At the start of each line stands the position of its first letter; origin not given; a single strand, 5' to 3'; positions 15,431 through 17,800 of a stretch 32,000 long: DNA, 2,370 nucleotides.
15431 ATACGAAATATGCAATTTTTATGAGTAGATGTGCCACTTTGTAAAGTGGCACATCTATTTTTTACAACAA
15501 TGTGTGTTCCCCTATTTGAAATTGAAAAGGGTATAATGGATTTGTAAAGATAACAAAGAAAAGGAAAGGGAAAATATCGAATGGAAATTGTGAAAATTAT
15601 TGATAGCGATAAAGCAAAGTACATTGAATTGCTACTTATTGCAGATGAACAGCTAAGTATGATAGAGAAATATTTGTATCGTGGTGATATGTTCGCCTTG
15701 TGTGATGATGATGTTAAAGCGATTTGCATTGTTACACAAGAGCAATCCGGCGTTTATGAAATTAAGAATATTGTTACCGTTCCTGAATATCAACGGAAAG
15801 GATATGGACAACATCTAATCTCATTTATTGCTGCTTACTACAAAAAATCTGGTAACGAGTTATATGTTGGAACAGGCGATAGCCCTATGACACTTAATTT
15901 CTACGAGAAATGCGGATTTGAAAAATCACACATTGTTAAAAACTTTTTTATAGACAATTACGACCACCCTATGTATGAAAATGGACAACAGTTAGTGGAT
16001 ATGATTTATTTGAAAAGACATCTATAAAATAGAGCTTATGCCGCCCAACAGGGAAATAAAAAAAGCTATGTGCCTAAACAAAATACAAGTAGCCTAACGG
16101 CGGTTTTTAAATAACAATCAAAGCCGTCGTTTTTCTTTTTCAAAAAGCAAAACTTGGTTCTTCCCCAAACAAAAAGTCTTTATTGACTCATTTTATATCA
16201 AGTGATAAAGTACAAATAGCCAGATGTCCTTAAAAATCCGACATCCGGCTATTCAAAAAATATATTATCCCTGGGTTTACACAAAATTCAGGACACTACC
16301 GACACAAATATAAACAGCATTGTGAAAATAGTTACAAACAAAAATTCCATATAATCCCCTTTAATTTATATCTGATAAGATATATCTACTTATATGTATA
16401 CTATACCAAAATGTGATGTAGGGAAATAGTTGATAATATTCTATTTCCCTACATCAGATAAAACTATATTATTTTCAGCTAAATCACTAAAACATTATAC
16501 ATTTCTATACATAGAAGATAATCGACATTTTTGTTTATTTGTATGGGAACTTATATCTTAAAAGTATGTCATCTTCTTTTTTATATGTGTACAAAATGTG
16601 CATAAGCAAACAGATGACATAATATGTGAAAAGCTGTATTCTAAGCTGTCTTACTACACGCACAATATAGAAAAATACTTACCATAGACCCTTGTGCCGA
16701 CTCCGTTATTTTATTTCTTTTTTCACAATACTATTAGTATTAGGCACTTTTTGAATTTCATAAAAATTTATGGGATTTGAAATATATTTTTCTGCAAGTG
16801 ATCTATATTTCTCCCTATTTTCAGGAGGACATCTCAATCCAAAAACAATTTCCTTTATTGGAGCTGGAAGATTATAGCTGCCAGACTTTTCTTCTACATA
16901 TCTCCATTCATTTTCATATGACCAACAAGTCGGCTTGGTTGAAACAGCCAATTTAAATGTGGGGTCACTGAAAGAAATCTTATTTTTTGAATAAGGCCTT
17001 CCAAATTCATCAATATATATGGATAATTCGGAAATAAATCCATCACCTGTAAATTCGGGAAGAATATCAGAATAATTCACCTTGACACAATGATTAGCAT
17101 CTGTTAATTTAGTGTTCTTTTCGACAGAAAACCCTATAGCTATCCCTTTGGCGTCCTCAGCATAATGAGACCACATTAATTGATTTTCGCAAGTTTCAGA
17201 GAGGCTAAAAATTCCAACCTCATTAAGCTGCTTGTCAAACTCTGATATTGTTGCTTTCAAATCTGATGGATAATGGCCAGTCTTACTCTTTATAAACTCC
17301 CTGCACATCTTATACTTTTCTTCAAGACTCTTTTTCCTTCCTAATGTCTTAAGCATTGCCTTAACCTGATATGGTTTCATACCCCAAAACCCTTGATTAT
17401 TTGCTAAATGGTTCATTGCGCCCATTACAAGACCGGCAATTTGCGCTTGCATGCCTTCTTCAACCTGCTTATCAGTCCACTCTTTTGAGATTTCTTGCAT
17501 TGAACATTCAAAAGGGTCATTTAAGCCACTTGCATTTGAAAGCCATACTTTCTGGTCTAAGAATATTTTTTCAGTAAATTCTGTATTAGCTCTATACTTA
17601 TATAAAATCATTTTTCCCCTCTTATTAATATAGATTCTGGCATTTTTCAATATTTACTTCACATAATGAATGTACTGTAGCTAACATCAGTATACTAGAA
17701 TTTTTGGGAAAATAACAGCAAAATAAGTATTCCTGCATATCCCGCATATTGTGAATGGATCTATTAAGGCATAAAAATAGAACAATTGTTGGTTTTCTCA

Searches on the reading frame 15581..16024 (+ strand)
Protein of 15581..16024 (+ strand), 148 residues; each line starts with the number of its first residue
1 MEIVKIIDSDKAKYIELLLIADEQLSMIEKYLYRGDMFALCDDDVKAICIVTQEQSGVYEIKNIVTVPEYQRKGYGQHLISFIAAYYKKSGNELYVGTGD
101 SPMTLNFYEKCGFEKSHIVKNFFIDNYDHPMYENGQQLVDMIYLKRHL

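Call 83: search_protein_families(library=pfam, proteins=[window:15581-16024:+], max_evalue=0.001)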
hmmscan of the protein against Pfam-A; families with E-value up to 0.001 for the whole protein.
window:15581-16024:+ (148 aa): 6 families
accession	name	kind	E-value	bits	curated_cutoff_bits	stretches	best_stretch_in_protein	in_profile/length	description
PF13508.13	Acetyltransf_7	-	4.2e-11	43.5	27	1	42-115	10-84/84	Acetyltransferase (GNAT) domain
PF00583.31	Acetyltransf_1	-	1.4e-09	38.7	20.7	1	42-113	41-116/116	Acetyltransferase (GNAT) family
PF13673.13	Acetyltransf_10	-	5.1e-08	33.4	23.6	1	29-116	23-110/128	Acetyltransferase (GNAT) domain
PF01853.24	MOZ_SAS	-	7.6e-06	26.1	32.2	1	53-104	70-120/180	MOZ/SAS family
PF13527.13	Acetyltransf_9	-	3.5e-05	24.2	25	1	61-115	75-126/127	Acetyltransferase (GNAT) domain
PF08445.16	FR47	-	5.2e-05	23.6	22.1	1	59-116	22-80/86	FR47-like protein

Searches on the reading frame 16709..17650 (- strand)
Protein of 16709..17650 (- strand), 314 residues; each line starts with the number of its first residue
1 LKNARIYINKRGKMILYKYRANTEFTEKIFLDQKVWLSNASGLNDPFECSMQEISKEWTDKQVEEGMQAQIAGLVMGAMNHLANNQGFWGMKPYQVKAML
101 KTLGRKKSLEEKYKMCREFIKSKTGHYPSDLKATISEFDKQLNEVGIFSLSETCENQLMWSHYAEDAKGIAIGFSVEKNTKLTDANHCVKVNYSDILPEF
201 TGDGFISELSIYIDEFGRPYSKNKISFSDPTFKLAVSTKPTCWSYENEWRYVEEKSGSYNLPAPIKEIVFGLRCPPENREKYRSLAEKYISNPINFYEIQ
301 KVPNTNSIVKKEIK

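Call 83: search_protein_families(library=pfam, proteins=[window:16709-17650:-], max_evalue=0.001)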
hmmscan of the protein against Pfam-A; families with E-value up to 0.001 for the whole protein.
window:16709-17650:- (314 aa): 2 families
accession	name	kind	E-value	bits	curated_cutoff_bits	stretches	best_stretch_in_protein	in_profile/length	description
PF11185.13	DUF2971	-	7.2e-11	43.7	22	1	159-251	1-89/89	Protein of unknown function (DUF2971)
PF16154.11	DUF4862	-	0.00023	21.2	25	1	25-88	13-75/291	Domain of unknown function (DUF4862)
